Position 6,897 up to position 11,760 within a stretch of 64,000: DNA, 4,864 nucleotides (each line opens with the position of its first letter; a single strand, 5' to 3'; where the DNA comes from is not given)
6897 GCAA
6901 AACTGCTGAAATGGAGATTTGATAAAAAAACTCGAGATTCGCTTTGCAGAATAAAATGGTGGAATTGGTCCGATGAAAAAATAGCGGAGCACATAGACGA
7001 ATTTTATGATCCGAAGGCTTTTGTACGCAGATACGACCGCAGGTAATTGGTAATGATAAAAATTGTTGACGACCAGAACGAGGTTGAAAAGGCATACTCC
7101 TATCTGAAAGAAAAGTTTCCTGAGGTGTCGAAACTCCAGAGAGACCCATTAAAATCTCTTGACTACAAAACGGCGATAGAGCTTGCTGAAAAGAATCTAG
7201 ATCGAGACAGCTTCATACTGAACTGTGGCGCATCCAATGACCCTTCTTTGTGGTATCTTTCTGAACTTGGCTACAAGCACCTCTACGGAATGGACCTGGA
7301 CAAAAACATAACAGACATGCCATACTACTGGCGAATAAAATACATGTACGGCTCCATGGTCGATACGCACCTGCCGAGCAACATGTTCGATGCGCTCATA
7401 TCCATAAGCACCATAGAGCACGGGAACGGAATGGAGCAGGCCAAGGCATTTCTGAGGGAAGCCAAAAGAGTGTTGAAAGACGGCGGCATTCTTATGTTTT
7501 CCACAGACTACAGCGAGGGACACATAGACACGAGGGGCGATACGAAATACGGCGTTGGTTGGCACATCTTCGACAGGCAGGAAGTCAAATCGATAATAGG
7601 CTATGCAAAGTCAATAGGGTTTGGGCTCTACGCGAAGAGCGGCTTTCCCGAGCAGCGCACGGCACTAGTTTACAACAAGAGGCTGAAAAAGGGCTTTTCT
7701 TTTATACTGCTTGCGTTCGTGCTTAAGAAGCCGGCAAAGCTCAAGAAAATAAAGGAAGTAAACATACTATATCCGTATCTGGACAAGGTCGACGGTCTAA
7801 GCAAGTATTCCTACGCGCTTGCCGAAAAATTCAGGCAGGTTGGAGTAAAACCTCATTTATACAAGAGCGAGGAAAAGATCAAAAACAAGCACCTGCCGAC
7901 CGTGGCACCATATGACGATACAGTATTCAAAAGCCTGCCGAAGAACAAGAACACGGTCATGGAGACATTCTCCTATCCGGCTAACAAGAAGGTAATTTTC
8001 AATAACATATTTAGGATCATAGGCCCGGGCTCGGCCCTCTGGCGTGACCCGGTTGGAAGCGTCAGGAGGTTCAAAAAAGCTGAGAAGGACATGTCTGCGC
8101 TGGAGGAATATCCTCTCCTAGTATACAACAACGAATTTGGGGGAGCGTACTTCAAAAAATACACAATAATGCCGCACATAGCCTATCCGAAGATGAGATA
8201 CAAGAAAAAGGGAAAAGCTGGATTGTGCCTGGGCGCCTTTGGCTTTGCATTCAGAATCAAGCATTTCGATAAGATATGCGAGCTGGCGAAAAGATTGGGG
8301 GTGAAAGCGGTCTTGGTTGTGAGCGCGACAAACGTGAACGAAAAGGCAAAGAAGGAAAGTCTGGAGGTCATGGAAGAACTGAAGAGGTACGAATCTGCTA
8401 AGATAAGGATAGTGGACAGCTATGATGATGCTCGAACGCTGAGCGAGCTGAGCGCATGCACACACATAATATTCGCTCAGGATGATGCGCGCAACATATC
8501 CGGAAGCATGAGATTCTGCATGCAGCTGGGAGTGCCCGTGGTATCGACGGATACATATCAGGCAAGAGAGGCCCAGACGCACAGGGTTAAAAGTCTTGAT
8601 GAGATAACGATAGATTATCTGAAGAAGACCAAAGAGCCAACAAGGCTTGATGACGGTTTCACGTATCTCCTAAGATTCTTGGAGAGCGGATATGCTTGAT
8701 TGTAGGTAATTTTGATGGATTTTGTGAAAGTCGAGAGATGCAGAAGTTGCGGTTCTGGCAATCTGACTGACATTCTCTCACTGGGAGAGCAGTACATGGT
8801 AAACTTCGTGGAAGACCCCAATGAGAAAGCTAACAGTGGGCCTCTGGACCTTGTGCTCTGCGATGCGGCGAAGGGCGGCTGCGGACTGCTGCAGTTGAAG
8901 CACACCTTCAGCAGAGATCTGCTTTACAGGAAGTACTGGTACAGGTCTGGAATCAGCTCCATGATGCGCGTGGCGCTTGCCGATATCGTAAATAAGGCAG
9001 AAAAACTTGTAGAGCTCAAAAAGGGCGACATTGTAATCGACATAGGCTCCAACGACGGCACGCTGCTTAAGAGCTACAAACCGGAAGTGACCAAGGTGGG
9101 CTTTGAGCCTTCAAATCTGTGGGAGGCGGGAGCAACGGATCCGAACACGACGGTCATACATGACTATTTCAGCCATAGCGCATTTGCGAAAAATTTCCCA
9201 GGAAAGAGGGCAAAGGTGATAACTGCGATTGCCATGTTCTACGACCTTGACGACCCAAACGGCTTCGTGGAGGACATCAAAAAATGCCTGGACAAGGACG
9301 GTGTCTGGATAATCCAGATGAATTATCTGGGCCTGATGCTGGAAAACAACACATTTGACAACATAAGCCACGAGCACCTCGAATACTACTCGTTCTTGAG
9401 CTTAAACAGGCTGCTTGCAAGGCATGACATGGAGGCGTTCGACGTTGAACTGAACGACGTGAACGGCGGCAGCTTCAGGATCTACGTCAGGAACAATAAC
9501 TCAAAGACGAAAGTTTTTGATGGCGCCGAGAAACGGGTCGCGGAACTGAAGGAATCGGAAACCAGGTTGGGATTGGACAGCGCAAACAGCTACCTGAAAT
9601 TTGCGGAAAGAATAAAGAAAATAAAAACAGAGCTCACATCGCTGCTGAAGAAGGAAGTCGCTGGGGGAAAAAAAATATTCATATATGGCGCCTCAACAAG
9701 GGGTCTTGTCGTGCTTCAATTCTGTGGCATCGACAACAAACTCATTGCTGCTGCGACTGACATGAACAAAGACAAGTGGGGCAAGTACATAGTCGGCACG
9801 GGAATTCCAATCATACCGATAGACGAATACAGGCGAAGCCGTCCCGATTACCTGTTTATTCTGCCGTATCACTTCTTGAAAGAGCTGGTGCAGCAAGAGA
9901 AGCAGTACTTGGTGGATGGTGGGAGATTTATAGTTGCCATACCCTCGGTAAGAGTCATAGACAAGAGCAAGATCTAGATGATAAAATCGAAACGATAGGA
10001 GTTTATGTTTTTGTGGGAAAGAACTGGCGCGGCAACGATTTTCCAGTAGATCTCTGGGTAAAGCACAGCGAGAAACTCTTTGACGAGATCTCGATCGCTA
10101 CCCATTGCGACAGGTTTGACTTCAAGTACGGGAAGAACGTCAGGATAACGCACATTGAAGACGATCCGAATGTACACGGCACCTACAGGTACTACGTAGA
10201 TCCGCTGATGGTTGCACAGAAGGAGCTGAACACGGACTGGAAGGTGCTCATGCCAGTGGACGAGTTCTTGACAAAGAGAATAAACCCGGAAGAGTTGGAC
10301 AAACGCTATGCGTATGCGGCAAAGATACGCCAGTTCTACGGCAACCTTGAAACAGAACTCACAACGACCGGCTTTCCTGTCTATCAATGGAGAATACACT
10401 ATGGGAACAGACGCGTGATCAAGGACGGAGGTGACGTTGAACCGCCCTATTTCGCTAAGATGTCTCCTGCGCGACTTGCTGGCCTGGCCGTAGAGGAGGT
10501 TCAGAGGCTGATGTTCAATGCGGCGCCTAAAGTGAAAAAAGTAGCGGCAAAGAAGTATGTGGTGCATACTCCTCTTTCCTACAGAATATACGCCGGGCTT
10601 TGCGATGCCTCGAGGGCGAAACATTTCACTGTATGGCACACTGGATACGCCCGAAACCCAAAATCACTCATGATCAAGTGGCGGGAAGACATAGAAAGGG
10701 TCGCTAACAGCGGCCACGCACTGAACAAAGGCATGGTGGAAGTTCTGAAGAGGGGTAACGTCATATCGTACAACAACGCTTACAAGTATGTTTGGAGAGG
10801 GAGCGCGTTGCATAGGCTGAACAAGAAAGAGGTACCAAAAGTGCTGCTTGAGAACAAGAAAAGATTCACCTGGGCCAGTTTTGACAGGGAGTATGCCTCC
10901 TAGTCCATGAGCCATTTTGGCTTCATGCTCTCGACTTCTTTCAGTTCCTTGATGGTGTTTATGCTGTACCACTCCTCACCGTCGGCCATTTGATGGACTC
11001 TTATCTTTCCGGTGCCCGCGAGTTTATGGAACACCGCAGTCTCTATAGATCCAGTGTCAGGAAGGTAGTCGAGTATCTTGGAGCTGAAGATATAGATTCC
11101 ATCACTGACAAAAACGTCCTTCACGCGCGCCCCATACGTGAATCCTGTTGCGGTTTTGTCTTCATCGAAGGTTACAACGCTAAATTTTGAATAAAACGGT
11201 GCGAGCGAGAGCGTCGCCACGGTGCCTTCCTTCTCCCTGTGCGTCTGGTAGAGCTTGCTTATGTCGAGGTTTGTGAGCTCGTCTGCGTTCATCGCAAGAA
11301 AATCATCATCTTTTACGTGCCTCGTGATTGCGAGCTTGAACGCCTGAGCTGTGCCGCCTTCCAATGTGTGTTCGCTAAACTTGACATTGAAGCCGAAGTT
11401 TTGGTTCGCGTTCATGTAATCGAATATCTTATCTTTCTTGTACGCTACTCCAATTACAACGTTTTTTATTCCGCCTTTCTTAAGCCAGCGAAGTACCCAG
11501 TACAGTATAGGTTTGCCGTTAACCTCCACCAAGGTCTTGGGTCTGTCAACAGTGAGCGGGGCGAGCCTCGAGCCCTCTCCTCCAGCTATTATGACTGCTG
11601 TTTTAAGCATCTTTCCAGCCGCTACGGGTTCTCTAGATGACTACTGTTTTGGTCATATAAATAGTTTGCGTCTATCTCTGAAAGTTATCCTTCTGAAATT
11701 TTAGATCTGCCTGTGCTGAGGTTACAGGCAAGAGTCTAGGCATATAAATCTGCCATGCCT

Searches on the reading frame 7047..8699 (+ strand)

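Call 40: search_protein_families(library=pfam, proteins=[window:7047-8699:+], max_evalue=0.01)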
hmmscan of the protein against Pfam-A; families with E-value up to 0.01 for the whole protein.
window:7047-8699:+ (550 aa): 3 families
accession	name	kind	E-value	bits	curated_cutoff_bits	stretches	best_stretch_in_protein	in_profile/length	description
PF08241.18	Methyltransf_11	-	8.8e-10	39.5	21.2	1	60-151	3-95/95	Methyltransferase domain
PF13649.12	Methyltransf_25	-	5.7e-06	27.4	27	1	70-147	14-97/97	Methyltransferase domain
PF13847.12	Methyltransf_31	-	0.001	19.2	27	0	109-153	70-111/145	Methyltransferase domain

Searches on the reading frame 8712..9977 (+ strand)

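Call 40: search_protein_families(library=pfam, proteins=[window:8712-9977:+], max_evalue=0.01)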
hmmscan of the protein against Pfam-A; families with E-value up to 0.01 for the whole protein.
window:8712-9977:+ (421 aa): 5 families
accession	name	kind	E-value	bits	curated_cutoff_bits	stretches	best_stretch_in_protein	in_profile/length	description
PF08484.17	Methyltransf_14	-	5.1e-45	153.6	23.5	1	250-411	2-160/160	C-methyltransferase C-terminal domain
PF13489.12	Methyltransf_23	-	3.7e-14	53.2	27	1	86-239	6-158/164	Methyltransferase domain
PF08421.16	Methyltransf_13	-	6.5e-11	42.7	31.3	1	10-72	1-62/62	Putative zinc binding domain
PF08241.18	Methyltransf_11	-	0.0007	20.6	21.2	1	110-201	2-95/95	Methyltransferase domain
PF13419.12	HAD_2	-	0.0047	17.5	23.8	1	209-306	23-118/178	Haloacid dehalogenase-like hydrolase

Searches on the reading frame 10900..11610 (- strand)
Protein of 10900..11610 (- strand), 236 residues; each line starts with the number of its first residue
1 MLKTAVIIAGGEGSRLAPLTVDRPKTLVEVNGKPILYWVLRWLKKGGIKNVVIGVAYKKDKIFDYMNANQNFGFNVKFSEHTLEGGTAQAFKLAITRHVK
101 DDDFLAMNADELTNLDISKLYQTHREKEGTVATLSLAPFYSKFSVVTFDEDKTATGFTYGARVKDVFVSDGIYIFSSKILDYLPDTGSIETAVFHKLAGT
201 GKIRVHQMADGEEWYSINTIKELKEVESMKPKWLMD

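Call 40: search_protein_families(library=pfam, proteins=[window:10900-11610:-], max_evalue=0.01)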
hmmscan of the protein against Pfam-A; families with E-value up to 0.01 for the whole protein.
window:10900-11610:- (236 aa): 3 families
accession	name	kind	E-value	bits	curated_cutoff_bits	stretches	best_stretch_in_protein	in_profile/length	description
PF00483.29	NTP_transferase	-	3.8e-28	99.2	21.2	1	5-226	2-238/245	Nucleotidyl transferase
PF12804.13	NTP_transf_3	-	3e-09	37.7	27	1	5-132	1-119/160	MobA-like NTP transferase domain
PF01128.25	IspD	-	0.00025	21.3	27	1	5-63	3-59/221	2-C-methyl-D-erythritol 4-phosphate cytidylyltransferase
